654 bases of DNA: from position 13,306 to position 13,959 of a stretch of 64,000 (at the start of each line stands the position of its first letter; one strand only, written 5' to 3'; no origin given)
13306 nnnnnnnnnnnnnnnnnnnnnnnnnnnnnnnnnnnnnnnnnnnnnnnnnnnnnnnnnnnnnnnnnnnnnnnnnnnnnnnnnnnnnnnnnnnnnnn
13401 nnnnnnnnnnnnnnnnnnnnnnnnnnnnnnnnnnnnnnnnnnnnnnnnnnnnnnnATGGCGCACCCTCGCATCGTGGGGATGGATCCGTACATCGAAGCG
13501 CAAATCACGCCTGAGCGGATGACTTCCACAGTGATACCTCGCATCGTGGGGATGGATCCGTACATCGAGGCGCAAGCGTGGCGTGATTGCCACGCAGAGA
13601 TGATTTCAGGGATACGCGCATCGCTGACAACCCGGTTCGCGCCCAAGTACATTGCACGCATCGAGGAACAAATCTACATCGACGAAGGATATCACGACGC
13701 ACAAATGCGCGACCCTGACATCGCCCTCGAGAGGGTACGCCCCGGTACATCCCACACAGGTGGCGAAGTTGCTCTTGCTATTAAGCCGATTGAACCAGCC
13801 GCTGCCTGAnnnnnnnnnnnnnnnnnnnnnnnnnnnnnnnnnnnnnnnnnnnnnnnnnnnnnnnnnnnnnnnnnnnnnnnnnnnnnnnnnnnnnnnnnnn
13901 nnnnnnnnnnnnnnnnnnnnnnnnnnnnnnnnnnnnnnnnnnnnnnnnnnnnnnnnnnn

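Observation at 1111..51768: Widespread leaderless-type gene starts: a GGTAnnnT -10 box sits 6-10 nt upstream of the start codon with no Shine-Dalgarno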

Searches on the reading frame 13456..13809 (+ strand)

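Call 39: search_protein_families(library=pfam, proteins=[window:13456-13809:+], max_evalue=0.00001)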
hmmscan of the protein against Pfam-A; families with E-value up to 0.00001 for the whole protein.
window:13456-13809:+ (117 aa): 1 family
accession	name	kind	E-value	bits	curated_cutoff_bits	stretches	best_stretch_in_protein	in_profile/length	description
PF13267.11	DUF4058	-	6.1e-14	52.5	25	1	31-111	6-87/254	Protein of unknown function (DUF4058)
